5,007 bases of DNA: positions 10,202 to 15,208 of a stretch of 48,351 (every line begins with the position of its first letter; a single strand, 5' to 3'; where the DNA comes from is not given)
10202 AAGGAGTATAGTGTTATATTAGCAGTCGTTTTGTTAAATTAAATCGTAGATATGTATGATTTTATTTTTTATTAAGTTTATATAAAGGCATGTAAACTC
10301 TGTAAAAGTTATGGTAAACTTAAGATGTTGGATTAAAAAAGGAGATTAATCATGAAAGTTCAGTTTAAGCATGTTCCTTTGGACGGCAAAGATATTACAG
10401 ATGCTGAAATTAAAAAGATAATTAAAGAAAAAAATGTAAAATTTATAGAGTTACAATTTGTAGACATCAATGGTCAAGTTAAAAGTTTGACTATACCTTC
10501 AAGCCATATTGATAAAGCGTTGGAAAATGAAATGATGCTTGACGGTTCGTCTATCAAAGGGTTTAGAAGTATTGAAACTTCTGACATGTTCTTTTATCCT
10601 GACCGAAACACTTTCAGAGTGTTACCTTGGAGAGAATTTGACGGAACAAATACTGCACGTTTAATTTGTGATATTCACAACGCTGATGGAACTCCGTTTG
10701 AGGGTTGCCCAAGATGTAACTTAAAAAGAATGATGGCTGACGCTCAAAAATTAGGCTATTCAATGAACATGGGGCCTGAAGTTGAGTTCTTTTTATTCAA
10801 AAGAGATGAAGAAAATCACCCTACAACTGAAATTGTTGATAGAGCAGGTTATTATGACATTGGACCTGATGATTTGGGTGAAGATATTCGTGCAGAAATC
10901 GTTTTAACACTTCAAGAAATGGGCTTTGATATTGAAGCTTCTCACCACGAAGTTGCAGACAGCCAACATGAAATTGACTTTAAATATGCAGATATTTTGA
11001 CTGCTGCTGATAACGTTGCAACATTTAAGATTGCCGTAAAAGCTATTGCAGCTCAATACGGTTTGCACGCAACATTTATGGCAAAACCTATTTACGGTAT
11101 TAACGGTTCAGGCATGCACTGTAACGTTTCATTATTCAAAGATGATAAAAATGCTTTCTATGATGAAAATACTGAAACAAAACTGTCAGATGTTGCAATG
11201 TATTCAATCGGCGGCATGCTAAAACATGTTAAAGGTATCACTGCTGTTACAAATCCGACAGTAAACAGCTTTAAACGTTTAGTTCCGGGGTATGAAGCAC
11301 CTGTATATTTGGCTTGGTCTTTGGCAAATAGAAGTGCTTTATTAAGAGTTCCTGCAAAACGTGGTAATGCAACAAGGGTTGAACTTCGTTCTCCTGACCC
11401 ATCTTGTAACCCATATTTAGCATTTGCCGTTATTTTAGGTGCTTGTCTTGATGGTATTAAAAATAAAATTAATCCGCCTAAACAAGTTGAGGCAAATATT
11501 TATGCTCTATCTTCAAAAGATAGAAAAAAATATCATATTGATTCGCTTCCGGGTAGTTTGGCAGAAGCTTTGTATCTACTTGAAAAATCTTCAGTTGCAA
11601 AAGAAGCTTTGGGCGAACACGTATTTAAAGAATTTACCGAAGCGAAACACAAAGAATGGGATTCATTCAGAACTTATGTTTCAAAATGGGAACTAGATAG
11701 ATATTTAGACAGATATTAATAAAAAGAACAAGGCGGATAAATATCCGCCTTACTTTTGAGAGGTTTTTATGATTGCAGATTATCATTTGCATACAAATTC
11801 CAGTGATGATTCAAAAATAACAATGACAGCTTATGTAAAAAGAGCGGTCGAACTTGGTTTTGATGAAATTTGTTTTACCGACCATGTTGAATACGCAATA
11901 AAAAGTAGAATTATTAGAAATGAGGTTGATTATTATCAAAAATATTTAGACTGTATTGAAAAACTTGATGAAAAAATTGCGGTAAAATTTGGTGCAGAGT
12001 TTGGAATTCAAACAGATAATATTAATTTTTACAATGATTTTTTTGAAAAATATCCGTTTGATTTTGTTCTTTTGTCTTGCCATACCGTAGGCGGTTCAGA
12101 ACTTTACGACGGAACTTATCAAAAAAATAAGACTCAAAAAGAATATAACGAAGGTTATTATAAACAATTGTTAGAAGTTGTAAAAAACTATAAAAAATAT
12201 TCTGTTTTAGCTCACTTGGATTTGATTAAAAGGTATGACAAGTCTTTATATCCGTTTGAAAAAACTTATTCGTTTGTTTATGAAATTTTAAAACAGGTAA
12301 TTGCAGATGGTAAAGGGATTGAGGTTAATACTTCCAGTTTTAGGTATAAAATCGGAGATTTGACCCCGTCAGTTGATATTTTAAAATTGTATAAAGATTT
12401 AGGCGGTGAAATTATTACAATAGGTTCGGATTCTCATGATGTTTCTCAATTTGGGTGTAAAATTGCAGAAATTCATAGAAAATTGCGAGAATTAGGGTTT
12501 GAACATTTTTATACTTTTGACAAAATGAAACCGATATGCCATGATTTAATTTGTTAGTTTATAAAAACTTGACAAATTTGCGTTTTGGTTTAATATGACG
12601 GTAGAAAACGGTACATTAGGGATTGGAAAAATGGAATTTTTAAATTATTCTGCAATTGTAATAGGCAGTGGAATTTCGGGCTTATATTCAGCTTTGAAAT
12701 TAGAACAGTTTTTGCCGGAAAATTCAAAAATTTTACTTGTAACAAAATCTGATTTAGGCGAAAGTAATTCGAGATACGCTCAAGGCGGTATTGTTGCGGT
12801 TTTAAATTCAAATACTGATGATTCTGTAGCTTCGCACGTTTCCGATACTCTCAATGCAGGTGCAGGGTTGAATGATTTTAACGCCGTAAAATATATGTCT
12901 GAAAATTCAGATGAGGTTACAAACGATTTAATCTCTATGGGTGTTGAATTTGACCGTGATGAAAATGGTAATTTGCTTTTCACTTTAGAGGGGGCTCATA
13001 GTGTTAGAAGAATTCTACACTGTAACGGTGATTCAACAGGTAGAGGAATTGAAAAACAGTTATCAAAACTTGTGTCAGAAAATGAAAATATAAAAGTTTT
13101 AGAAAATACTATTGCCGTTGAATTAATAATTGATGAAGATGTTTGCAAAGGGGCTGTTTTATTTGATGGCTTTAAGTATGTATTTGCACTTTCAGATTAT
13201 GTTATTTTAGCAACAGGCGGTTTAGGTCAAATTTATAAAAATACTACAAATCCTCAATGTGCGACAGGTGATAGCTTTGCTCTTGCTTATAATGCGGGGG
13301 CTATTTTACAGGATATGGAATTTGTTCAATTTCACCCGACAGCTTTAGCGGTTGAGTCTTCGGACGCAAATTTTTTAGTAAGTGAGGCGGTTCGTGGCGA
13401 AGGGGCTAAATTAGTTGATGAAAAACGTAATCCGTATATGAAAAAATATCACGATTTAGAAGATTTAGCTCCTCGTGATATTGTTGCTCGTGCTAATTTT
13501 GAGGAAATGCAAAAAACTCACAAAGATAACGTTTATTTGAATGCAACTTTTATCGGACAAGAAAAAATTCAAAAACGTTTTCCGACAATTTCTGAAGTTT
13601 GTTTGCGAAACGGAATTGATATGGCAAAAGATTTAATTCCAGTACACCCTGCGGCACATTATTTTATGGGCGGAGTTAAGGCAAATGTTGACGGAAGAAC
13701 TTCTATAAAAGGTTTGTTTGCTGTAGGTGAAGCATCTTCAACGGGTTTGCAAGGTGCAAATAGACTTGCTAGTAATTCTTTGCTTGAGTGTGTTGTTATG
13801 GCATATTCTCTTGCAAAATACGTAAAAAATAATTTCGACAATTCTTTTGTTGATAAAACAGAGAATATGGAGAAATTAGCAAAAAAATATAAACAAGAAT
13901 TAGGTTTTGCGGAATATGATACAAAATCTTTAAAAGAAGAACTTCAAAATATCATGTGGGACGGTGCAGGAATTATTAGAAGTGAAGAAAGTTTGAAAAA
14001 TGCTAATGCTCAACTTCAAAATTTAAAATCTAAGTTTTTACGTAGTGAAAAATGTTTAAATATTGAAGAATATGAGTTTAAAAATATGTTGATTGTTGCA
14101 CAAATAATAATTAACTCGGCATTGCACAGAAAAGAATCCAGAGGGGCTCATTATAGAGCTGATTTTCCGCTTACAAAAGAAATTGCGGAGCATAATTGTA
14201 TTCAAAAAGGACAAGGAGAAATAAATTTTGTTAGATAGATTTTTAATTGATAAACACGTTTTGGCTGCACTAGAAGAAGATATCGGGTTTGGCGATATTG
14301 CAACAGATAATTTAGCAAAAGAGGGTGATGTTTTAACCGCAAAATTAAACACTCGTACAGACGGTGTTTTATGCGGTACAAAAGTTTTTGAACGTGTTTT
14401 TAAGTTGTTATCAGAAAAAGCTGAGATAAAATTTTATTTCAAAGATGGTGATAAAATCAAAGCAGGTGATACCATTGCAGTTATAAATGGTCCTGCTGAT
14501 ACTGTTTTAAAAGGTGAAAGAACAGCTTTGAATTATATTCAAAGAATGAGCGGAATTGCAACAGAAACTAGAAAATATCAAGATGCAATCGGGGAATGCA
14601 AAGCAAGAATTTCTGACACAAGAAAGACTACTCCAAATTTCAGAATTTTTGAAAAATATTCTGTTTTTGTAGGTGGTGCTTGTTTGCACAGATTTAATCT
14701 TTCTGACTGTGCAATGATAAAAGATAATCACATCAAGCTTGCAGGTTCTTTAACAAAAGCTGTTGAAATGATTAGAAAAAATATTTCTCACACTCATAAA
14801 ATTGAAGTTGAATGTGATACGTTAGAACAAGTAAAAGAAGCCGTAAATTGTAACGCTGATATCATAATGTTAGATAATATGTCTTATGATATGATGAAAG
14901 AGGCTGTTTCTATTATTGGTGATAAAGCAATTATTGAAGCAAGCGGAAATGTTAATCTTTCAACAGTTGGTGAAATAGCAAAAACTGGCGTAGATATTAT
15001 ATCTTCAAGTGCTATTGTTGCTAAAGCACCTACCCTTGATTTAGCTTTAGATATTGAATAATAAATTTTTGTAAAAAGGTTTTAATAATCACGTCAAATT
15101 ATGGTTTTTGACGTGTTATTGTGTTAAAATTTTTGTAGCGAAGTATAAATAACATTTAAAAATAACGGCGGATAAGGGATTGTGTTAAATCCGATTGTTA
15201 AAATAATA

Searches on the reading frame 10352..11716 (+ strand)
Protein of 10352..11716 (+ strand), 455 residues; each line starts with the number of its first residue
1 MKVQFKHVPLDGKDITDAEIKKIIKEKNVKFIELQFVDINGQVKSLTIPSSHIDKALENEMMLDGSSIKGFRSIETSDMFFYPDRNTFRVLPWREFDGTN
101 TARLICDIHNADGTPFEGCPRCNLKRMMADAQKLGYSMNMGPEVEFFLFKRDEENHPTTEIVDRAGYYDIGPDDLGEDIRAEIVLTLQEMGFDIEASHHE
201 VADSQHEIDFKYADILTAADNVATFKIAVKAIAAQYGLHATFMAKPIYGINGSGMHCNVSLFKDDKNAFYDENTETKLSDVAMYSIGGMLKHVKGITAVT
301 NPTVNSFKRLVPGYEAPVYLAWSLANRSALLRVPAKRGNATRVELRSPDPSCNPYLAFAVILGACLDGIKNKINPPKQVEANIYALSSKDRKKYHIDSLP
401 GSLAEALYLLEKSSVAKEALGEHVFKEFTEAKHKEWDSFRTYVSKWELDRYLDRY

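Call 12: search_protein_families(library=pfam, proteins=[window:10352-11716:+], max_evalue=0.001)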
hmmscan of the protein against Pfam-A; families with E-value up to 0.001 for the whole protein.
window:10352-11716:+ (455 aa): 2 families
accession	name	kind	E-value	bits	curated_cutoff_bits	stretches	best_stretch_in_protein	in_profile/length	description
PF00120.29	Gln-synt_C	-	3.7e-137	457.4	24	1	118-451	2-344/344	Glutamine synthetase, catalytic domain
PF03951.24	Gln-synt_N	-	1.5e-28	98.7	33.4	1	28-110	1-81/82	Glutamine synthetase, beta-Grasp domain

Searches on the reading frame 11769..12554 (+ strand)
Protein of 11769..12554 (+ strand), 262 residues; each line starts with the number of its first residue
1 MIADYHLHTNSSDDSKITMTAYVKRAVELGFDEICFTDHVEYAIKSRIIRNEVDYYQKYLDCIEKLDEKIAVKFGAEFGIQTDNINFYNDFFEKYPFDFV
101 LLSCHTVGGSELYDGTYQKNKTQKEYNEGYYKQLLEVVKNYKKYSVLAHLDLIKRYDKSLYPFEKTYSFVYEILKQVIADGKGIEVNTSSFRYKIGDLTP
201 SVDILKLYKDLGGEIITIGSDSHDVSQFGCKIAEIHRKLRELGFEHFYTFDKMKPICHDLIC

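Call 12: search_protein_families(library=pfam, proteins=[window:11769-12554:+], max_evalue=0.001)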
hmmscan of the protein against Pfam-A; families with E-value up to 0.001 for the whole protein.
window:11769-12554:+ (262 aa): 1 family
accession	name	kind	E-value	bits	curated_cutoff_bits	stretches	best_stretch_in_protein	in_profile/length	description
PF02811.25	PHP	-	1.4e-27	97.4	26.4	1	4-189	1-164/164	PHP domain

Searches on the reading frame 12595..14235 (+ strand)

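Call 12: search_protein_families(library=pfam, proteins=[window:12595-14235:+], max_evalue=0.001)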
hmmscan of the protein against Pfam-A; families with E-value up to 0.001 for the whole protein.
window:12595-14235:+ (547 aa): 4 families
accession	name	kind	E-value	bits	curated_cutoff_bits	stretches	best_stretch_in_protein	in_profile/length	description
PF00890.30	FAD_binding_2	-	3e-80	270.9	20.4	1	20-396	2-414/414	FAD binding domain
PF02910.25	Succ_DH_flav_C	-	2.7e-19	69.8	20.8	1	448-527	2-89/130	Fumarate reductase flavoprotein C-term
PF07992.20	Pyr_redox_2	-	2.2e-05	24.5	26.1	0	19-209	2-109/291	Pyridine nucleotide-disulphide oxidoreductase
PF01266.30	DAO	-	0.00017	21.7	27.9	1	20-131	2-94/353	FAD dependent oxidoreductase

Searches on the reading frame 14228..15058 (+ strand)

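Call 12: search_protein_families(library=pfam, proteins=[window:14228-15058:+], max_evalue=0.001)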
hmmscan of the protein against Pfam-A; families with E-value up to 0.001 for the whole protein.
window:14228-15058:+ (277 aa): 2 families
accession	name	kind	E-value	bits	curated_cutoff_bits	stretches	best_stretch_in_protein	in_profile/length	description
PF01729.25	QRPTase_C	-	8.3e-61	205.1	23.1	1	110-275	1-169/169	Quinolinate phosphoribosyl transferase, C-terminal domain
PF02749.22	QRPTase_N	-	1.5e-20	73.6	27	1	23-108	1-82/82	Quinolinate phosphoribosyl transferase, N-terminal domain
